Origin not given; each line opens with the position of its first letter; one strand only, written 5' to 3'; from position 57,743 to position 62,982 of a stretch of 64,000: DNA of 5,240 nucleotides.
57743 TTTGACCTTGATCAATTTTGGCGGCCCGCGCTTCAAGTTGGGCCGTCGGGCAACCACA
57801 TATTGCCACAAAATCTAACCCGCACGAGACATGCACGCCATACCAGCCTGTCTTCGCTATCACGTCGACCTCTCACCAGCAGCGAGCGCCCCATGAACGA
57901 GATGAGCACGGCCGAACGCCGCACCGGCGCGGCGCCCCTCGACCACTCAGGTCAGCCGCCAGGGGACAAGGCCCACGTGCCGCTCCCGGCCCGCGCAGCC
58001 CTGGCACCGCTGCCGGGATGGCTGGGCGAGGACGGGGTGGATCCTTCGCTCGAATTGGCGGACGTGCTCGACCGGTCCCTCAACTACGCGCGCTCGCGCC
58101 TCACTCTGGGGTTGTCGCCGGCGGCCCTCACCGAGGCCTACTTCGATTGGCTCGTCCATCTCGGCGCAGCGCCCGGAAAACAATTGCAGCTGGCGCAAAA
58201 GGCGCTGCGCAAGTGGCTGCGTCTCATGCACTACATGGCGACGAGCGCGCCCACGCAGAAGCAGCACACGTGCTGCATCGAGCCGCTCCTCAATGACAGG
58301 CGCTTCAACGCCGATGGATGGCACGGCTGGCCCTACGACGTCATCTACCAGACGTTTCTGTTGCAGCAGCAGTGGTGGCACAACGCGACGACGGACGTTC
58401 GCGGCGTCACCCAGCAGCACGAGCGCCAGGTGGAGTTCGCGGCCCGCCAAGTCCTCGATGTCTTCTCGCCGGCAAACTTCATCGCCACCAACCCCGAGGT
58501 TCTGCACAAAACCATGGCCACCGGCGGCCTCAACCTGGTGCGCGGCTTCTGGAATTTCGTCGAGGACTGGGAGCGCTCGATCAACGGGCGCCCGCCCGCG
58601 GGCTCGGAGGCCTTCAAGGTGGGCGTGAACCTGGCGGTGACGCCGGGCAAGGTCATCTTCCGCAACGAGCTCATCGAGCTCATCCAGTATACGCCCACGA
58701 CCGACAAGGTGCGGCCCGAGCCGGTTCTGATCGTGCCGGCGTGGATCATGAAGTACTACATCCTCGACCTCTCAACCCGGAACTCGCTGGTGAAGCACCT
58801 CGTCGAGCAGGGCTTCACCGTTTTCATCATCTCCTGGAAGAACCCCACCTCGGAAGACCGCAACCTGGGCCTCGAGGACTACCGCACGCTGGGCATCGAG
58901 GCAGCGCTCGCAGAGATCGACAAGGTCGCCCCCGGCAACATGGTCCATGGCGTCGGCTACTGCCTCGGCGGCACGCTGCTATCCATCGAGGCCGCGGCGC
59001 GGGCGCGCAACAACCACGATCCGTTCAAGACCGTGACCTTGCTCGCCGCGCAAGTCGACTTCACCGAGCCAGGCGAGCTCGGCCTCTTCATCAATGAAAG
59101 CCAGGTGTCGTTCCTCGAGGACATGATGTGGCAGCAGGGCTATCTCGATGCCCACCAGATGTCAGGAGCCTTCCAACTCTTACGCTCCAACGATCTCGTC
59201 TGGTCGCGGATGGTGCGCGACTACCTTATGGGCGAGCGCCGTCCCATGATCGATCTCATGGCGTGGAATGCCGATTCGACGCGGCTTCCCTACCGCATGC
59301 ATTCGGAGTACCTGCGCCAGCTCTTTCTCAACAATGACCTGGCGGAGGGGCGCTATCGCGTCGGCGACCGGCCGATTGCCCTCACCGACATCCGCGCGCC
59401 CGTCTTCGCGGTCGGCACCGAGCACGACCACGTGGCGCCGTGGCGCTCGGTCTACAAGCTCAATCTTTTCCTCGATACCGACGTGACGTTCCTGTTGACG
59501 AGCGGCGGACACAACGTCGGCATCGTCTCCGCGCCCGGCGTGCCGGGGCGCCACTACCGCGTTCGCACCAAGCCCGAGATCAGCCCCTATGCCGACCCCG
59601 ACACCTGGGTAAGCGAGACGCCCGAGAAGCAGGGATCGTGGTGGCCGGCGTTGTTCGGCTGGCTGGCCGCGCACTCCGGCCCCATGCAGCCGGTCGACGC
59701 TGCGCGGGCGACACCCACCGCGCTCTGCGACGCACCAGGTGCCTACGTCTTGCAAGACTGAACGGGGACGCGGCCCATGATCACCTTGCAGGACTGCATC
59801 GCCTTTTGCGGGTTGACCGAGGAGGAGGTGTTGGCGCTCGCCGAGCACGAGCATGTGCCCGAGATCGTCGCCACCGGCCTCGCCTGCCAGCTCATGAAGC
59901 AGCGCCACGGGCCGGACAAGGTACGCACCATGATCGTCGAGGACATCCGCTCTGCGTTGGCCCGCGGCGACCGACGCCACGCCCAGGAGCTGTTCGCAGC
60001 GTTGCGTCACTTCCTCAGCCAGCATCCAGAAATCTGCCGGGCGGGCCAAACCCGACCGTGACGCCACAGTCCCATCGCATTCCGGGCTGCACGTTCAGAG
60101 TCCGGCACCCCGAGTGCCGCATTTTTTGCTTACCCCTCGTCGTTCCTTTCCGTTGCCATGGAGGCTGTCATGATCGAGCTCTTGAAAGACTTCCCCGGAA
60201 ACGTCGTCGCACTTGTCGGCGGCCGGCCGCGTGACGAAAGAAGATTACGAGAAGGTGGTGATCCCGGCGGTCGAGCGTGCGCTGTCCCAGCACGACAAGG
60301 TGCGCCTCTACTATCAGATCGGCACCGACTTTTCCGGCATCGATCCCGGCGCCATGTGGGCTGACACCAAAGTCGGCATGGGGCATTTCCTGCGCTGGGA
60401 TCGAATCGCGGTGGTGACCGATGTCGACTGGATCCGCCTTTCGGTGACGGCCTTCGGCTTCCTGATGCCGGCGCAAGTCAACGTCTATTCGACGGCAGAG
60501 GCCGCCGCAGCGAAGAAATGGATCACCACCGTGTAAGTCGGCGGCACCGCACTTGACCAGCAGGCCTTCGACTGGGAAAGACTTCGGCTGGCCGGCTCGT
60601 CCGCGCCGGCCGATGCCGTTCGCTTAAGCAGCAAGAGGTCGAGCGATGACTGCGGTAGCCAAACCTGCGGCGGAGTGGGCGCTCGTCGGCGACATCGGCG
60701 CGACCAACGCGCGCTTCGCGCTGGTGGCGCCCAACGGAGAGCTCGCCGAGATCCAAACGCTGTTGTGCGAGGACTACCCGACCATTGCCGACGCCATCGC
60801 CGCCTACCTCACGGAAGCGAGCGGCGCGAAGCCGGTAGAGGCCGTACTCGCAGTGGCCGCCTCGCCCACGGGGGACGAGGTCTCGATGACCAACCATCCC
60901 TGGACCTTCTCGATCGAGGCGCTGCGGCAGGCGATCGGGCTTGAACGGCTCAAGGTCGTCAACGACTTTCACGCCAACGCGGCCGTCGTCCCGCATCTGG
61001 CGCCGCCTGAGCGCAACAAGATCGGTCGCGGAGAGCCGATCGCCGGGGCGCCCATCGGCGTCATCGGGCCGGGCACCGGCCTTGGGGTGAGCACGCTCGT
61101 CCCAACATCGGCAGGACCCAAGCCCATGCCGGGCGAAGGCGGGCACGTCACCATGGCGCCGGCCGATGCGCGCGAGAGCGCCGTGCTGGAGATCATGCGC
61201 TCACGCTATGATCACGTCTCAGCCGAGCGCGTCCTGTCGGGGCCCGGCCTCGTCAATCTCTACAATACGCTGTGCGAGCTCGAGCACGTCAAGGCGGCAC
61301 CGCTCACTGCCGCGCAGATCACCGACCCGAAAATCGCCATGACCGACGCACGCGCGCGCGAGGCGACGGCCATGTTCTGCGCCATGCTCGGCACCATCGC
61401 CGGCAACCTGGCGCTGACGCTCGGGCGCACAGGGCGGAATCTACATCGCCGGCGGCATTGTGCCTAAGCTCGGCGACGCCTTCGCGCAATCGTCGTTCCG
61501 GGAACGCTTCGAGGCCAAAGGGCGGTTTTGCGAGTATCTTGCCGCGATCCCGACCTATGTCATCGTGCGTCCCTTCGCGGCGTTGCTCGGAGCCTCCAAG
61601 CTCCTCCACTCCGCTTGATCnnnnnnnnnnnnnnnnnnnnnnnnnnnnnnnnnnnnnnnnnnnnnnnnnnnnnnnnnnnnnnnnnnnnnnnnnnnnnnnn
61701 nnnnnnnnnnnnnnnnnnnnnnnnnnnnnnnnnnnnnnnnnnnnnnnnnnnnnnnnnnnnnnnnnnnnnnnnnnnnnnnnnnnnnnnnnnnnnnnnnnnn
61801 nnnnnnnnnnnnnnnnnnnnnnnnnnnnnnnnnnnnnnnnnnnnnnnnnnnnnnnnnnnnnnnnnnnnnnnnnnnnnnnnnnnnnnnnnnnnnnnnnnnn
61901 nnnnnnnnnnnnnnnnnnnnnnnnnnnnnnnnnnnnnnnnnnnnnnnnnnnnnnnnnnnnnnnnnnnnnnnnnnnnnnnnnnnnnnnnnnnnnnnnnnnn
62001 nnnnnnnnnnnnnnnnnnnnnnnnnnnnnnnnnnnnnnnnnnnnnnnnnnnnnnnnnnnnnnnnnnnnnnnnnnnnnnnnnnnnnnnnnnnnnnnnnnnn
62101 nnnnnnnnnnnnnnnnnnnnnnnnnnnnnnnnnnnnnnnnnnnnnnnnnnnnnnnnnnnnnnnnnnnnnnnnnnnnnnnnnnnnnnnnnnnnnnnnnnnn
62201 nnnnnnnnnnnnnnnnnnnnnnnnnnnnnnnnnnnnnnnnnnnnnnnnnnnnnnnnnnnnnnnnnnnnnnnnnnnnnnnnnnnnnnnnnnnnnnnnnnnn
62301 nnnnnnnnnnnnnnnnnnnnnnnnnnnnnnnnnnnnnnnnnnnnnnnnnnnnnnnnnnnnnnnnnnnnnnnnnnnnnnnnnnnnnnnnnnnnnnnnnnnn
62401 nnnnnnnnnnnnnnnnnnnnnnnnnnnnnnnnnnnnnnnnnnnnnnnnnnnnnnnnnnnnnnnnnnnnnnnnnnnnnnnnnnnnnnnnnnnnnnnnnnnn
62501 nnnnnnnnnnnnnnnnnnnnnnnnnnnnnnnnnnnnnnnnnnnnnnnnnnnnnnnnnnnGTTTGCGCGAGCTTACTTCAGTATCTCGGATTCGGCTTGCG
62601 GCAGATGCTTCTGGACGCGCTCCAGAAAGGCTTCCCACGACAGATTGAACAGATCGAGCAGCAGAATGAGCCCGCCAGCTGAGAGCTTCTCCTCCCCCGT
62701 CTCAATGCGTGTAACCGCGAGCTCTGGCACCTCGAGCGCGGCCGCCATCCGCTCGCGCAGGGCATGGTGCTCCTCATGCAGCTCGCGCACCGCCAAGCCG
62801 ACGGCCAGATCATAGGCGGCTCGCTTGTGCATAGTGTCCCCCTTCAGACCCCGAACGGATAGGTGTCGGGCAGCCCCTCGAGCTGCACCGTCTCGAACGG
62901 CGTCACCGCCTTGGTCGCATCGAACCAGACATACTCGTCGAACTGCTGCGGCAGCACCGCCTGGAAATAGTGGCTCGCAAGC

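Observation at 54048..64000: Putative low-oxygen/dormancy island centred on an FNR/FixK box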

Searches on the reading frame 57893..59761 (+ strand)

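Call 7: search_protein_families(library=pfam, proteins=[window:57893-59761:+])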
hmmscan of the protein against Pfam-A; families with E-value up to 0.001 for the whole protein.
window:57893-59761:+ (622 aa): 3 families
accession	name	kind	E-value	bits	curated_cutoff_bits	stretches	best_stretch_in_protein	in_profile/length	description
PF07167.19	PhaC_N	-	5.6e-59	199.1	23.7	1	134-303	1-173/173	Poly-beta-hydroxybutyrate polymerase (PhaC) N-terminus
PF12551.13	PHBC_N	-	2.2e-16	59.8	25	1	56-96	3-43/43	Poly-beta-hydroxybutyrate polymerase N terminal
PF00561.26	Abhydrolase_1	-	2.8e-10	40.7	25.8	1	277-524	2-222/245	alpha/beta hydrolase fold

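Call 53: search_protein_families(library=ncbifam, proteins=[window:57893-59761:+], max_evalue=0.001)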
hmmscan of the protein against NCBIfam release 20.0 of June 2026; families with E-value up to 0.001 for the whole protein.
window:57893-59761:+ (622 aa): 4 families
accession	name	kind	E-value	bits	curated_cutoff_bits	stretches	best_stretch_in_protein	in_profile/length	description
TIGR01838.1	PHA_synth_I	subfamily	3.4e-159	530.7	622.65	1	94-620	5-531/532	class I poly(R)-hydroxyalkanoic acid synthase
TIGR01839.1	PHA_synth_II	subfamily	1.5e-91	307.2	855.4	1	127-620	68-558/560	class II poly(R)-hydroxyalkanoic acid synthase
TIGR01836.1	PHA_synth_III_C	subfamily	3e-41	141.6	365.3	1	245-546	32-331/350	class III poly(R)-hydroxyalkanoic acid synthase subunit PhaC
NF005898.0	PRK07868.1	equivalog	2.4e-09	35.5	925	1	249-520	37-316/994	acyl-CoA synthetase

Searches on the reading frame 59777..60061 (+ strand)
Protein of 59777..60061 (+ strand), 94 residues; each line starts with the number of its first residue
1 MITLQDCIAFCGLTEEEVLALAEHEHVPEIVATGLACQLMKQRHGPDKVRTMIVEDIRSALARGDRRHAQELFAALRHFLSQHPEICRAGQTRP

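Call 7: search_protein_families(library=pfam, proteins=[window:59777-60061:+])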
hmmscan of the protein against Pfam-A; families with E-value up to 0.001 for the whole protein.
window:59777-60061:+ (94 aa): 0 families

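Call 53: search_protein_families(library=ncbifam, proteins=[window:59777-60061:+], max_evalue=0.001)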
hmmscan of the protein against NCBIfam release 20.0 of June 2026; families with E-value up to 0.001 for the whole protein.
window:59777-60061:+ (94 aa): 0 families

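Call 65: search_protein_families(library=pfam, proteins=[window:59777-60061:+], max_evalue=5)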
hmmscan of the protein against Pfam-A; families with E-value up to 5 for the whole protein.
window:59777-60061:+ (94 aa): 2 families
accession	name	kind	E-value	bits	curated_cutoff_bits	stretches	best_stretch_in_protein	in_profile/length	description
PF18156.6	pPIWI_RE_Y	-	0.044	14.6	26.7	1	17-84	78-141/144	pPIWI_RE three-gene island domain Y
PF04316.19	FlgM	-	0.25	12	25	1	37-64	12-40/55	Anti-sigma-28 factor, FlgM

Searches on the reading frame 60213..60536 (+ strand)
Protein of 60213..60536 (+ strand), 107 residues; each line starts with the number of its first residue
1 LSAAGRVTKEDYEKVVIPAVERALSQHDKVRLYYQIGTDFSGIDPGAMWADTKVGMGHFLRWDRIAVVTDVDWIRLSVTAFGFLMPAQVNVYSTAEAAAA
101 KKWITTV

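Call 7: search_protein_families(library=pfam, proteins=[window:60213-60536:+])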
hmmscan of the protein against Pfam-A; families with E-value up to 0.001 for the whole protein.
window:60213-60536:+ (107 aa): 1 family
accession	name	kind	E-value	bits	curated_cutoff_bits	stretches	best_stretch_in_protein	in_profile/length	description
PF11964.13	SpoIIAA-like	-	7.4e-25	88.2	25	1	3-104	6-105/106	SpoIIAA-like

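Call 53: search_protein_families(library=ncbifam, proteins=[window:60213-60536:+], max_evalue=0.001)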
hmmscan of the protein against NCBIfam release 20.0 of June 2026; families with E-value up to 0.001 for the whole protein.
window:60213-60536:+ (107 aa): 0 families

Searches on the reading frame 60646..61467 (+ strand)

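Call 7: search_protein_families(library=pfam, proteins=[window:60646-61467:+])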
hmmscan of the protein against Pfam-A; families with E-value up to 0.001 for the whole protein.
window:60646-61467:+ (273 aa): 1 family
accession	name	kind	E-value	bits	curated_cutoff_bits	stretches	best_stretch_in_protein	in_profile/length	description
PF02685.22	Glucokinase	-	2.1e-81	273.8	22.1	1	13-263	1-254/314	Glucokinase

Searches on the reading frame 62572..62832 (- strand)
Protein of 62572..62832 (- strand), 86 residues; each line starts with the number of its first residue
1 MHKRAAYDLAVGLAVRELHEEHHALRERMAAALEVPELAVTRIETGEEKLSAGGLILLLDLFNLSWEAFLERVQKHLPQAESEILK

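Call 7: search_protein_families(library=pfam, proteins=[window:62572-62832:-])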
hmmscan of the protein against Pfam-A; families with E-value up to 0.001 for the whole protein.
window:62572-62832:- (86 aa): 0 families

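Call 53: search_protein_families(library=ncbifam, proteins=[window:62572-62832:-], max_evalue=0.001)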
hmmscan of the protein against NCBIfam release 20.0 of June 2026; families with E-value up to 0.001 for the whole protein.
window:62572-62832:- (86 aa): 0 families

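Call 65: search_protein_families(library=pfam, proteins=[window:62572-62832:-], max_evalue=5)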
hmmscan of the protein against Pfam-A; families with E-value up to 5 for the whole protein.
window:62572-62832:- (86 aa): 2 families
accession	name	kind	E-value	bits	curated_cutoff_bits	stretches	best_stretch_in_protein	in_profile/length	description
PF13560.12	HTH_31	-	0.028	15.2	27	1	12-65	3-57/64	Helix-turn-helix domain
PF01381.28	HTH_3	-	0.047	14.2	23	1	27-67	13-53/55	Helix-turn-helix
